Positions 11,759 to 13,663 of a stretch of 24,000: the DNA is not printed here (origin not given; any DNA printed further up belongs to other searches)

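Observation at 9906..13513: Two different B12-domain radical SAM enzymes bracketing a small Cys protein: a candidate uncharacterised modification system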

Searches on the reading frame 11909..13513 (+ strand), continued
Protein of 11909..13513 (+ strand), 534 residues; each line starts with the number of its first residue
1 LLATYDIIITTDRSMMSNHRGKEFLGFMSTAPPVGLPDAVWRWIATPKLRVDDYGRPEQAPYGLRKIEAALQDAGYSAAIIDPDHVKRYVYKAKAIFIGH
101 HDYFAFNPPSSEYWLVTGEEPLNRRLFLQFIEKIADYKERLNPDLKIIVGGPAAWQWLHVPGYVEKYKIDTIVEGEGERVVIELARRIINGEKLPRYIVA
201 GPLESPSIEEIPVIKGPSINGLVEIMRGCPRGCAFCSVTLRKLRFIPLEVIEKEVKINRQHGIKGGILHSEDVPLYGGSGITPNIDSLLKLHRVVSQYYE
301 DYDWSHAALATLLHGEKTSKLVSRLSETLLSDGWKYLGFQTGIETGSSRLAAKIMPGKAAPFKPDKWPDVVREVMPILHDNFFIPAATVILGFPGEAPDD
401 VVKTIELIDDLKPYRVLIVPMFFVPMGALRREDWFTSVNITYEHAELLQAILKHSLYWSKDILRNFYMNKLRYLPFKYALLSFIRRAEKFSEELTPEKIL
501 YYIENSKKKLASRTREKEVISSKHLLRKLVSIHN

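Call 36: list_cluster_members(proteins=[P0242, P0243, P0073, P0245, P0246, P0248, P0253, P0250, P0051, P0069])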
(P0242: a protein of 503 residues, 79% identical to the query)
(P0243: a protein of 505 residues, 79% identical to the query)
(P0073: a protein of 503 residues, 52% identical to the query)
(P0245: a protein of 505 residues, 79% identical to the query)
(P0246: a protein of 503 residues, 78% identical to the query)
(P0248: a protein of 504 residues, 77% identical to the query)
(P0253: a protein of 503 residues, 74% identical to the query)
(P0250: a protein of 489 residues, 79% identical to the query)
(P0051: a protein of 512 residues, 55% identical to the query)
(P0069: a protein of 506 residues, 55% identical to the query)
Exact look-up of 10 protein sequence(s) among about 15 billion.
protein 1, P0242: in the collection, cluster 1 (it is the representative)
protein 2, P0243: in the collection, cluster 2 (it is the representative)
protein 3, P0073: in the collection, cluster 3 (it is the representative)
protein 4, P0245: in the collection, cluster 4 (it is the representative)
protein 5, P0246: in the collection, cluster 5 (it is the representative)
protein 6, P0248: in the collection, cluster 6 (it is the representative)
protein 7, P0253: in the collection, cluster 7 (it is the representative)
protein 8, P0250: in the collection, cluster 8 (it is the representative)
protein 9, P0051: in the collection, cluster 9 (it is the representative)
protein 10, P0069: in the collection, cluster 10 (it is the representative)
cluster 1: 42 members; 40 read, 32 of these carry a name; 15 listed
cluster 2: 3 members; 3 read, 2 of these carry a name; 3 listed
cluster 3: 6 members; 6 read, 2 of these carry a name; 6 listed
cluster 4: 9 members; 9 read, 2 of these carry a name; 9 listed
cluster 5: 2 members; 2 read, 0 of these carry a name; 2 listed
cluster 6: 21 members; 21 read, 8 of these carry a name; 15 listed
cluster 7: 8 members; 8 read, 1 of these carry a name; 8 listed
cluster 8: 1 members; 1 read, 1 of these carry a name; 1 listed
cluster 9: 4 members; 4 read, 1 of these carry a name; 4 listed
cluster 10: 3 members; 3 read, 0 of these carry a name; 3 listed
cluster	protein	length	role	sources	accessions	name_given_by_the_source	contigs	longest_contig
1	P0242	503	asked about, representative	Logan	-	-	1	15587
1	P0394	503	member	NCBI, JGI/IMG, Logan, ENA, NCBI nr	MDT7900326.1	MAG: radical SAM protein [Acidianus sp.] | radical SAM protein [Acidianus sp.]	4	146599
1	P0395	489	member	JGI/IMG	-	radical SAM superfamily enzyme YgiQ (UPF0313 family)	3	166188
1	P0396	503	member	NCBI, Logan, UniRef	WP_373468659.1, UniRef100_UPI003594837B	B12-binding domain-containing radical SAM protein [Acidianus infernus] | B12-binding domain-containing radical SAM protein n=1 Tax=Acidianus infernus TaxID=12915 ...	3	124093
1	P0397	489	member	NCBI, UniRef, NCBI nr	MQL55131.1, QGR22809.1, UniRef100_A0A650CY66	radical SAM protein [Acidianus ambivalens] | Radical SAM protein n=2 Tax=Acidianus ambivalens TaxID=2283 RepID=A0A650CY66_ACIAM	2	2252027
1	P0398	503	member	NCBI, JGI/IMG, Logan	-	radical SAM superfamily enzyme YgiQ (UPF0313 family)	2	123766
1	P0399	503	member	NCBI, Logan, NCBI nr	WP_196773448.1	B12-binding domain-containing radical SAM protein [Acidianus ambivalens] | radical SAM protein [Acidianus ambivalens]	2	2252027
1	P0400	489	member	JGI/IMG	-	radical SAM superfamily enzyme YgiQ (UPF0313 family)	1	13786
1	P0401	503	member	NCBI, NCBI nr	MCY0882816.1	MAG: radical SAM protein [Acidianus infernus] | radical SAM protein [Acidianus infernus]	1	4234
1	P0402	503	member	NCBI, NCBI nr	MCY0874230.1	MAG: radical SAM protein [Acidianus infernus] | radical SAM protein [Acidianus infernus]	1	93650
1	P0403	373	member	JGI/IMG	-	Fe-S oxidoreductase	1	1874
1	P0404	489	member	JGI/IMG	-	radical SAM superfamily enzyme YgiQ (UPF0313 family)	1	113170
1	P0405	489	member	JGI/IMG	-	radical SAM superfamily enzyme YgiQ (UPF0313 family)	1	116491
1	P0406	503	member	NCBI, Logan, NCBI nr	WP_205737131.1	B12-binding domain-containing radical SAM protein [Acidianus infernus] | radical SAM protein [Acidianus infernus]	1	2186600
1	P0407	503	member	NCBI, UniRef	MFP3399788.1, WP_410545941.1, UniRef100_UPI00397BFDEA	B12-binding domain-containing radical SAM protein [Acidianus sp.] | B12-binding domain-containing radical SAM protein n=1 Tax=Acidianus sp. TaxID=1872104 ...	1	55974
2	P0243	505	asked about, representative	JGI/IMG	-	-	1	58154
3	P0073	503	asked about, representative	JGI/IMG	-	-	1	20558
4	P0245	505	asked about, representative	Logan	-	-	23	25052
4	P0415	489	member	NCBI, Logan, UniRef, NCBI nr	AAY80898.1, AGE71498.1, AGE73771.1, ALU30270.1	B12-binding domain-containing radical SAM protein [Sulfolobus acidocaldarius] | Conserved Archaeal protein n=4 Tax=Sulfolobus acidocaldarius TaxID=2285 RepID=Q4J8I0_SULAC | radical SAM protein [Sulfolobus acidocaldarius]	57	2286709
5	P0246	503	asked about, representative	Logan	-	-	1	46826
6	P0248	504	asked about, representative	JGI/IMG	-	-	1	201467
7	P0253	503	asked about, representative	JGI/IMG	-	-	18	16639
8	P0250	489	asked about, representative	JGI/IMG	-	radical SAM superfamily enzyme YgiQ (UPF0313 family)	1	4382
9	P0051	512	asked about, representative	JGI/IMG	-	-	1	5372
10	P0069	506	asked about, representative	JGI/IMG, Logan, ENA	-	-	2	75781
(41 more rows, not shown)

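Call 44: find_encoding_contigs(protein=P0002, flank=6000, max_places=2)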
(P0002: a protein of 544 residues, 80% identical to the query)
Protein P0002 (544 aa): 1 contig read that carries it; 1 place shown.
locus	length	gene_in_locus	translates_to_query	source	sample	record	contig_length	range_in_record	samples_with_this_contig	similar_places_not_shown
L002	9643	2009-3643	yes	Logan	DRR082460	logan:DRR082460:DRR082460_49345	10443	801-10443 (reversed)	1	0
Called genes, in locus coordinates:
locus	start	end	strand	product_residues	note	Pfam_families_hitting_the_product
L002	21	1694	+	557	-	PF02310:B12-binding, PF04055:Radical_SAM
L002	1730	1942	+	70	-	-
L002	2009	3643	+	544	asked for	PF02310:B12-binding (faint), PF04055:Radical_SAM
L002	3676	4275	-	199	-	PF01986:DUF123 (weak)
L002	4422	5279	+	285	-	-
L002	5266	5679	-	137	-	PF01402:RHH_1 (weak), PF08753:NikR_C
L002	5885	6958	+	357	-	PF00478:IMPDH, PF03060:NMO (weak), PF01070:FMN_dh (weak)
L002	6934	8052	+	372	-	-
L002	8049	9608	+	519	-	PF00117:GATase, PF07722:Peptidase_C26, PF02540:NAD_synthase (faint), PF00958:GMP_synt_C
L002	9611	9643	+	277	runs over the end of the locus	?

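Call 45: find_encoding_contigs(protein=P0003, flank=6000, max_places=2)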
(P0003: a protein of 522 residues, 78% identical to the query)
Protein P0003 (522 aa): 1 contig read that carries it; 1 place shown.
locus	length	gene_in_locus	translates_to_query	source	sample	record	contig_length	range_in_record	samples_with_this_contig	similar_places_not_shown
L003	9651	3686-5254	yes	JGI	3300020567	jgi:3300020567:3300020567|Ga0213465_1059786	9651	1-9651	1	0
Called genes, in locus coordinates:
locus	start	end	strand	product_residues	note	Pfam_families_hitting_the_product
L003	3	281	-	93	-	?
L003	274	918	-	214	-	PF00376:MerR, PF12728:HTH_17, PF00239:Resolvase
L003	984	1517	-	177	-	-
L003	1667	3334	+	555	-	PF02310:B12-binding, PF04055:Radical_SAM (faint)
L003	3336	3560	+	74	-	-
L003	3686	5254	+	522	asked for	PF04055:Radical_SAM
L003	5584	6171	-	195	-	PF01986:DUF123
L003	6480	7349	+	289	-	-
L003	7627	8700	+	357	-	PF00478:IMPDH, PF01070:FMN_dh (weak)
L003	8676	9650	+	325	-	?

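Call 46: find_encoding_contigs(protein=P0004, flank=6000, max_places=2)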
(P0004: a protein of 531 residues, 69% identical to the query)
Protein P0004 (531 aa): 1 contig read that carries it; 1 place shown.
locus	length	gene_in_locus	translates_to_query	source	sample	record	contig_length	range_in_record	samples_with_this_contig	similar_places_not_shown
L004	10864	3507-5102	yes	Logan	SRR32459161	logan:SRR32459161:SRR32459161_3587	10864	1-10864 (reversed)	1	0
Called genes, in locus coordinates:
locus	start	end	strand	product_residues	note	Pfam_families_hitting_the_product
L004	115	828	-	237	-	-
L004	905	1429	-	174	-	-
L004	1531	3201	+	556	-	PF02310:B12-binding, PF04055:Radical_SAM (weak)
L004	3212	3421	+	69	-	-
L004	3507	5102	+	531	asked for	PF02310:B12-binding (faint), PF04055:Radical_SAM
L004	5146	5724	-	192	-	PF01986:DUF123 (weak)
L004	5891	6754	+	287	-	-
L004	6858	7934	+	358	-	PF00478:IMPDH, PF01070:FMN_dh, PF03060:NMO (weak)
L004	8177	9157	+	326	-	PF08902:DUF1848 (faint), PF04055:Radical_SAM, PF20903:SPL (weak)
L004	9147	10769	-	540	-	PF00496:SBP_bac_5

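Call 51: find_encoding_contigs(protein=P0007, flank=8000, max_places=2)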
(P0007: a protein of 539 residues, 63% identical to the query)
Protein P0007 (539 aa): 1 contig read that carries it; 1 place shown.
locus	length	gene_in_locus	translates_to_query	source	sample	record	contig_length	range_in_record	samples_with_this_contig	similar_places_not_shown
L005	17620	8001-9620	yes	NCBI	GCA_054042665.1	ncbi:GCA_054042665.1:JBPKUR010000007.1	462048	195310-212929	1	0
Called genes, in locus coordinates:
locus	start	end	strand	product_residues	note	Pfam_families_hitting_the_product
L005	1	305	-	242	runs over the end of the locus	PF01209:Ubie_methyltran, PF08241:Methyltransf_11, PF13649:Methyltransf_25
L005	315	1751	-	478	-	PF01921:tRNA-synt_1f (faint), PF01406:tRNA-synt_1e, PF09334:tRNA-synt_1g, PF00133:tRNA-synt_1 (weak), PF09190:DALR_2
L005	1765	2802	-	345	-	PF01118:Semialdhyde_dh, PF02774:Semialdhyde_dhC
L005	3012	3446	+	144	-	PF06240:COXG, PF11485:STK_08120-like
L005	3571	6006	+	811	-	PF01315:Ald_Xan_dh_C, PF02738:MoCoBD_1, PF20256:MoCoBD_2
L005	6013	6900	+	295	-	PF00941:FAD_binding_5, PF03450:CO_deh_flav_C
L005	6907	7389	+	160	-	PF00111:Fer2, PF13085:Fer2_3 (weak), PF01799:Fer2_2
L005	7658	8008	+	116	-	-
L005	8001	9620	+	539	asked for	PF02310:B12-binding (faint), PF04055:Radical_SAM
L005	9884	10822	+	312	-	PF00056:Ldh_1_N, PF02866:Ldh_1_C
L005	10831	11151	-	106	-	-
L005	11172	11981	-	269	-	PF00924:MS_channel_2nd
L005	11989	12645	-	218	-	PF00899:ThiF (faint), PF01494:FAD_binding_3 (weak), PF02254:TrkA_N, PF03435:Sacchrp_dh_NADP (weak), PF03721:UDPG_MGDP_dh_N (weak), PF13241:NAD_binding_7, PF02080:TrkA_C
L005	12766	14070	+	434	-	PF03952:Enolase_N, PF00113:Enolase_C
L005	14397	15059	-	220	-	-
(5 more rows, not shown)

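Call 58: find_related_loci(query=A1, collection=genome_contigs, flank=6000)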
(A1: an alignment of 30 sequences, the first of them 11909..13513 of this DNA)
Query A1 (534 aa) in genome_contigs; peptide patterns used: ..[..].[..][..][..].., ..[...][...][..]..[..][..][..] (x = any residue, [..] = any of these).
382 stretches matched a pattern; 358 encode a relative of the query (tblastn E <= 1e-3); the best 80 are kept; 80 distinct loci.
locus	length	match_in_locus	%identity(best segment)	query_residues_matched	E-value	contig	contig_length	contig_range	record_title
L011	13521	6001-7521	64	3-509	0e+0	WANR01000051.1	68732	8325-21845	MAG: Desulfurococcales archaeon isolate S141_84_esom k151_9119, whole genome shotgun sequence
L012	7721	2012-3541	62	2-511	0e+0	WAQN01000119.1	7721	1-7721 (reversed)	MAG: Desulfurococcales archaeon isolate S146_67_esom k151_770396, whole genome shotgun sequence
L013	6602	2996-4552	62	2-520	0e+0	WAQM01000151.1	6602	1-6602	MAG: Pyrodictiaceae archaeon isolate S146_132_esom k151_549702, whole genome shotgun sequence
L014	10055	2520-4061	61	2-515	0e+0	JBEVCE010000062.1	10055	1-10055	MAG: Pyrodictiaceae archaeon isolate 2_1_SS_W3_F1_Bin025_Water NODE_2776_length_10055_cov_9.654000, whole genome shotgun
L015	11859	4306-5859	59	5-521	0e+0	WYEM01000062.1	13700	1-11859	MAG: Thaumarchaeota archaeon isolate EvPrim.Bin14 NODE_514_length_13700_cov_29.5421, whole genome shotgun sequence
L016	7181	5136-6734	58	1-531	0e+0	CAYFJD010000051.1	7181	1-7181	MAG TPA_asm: uncultured Nitrososphaerales archaeon isolate DRP004690_co1_2 genome assembly, contig: NODE_864_length_7181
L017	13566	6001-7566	58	1-521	0e+0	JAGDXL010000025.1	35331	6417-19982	MAG: Nitrososphaerales archaeon isolate KMA_Bin20 NODE_380_length_35331_cov_4.109366, whole genome shotgun sequence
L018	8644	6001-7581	55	6-531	0e+0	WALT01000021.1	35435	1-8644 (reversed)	MAG: Thaumarchaeota archaeon isolate S016_59_esom k151_584474, whole genome shotgun sequence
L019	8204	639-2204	57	1-521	0e+0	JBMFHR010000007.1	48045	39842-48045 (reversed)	MAG: Conexivisphaera sp. isolate KM4324-02 NODE_153_length_48045_cov_188.270327, whole genome shotgun sequence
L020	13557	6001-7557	54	2-520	0e+0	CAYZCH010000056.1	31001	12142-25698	MAG TPA_asm: uncultured Desulfurococcales archaeon isolate binchicken_co219_434 genome assembly, contig: k141_13934, who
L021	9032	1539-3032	57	5-496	0e+0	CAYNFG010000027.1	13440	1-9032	MAG TPA_asm: uncultured Nitrososphaeria archaeon isolate SRP141559_co1_273 genome assembly, contig: NODE_2528_length_134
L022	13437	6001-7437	58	6-485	0e+0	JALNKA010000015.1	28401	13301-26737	MAG: Candidatus Wolframiiraptor sinensis isolate GMQP.bins.13.201907 NODE_320_length_28401_cov_22.469548, whole genome s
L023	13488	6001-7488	56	6-496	0e+0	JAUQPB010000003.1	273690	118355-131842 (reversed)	MAG: Thermoproteota archaeon isolate DRTY-1.bins.6.201808 NODE_21_length_273690_cov_126.498953, whole genome shotgun seq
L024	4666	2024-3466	57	6-487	0e+0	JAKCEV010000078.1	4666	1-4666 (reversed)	MAG: Candidatus Wolframiiraptor allenii isolate LGB-01.bin.22 NODE_2388_length_4666_cov_19.461939, whole genome shotgun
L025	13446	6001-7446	56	3-485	0e+0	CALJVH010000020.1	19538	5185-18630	MAG: uncultured archaeon isolate S1_Bin_METABAT__142_1 genome assembly, contig: c_000002022894, whole genome shotgun seq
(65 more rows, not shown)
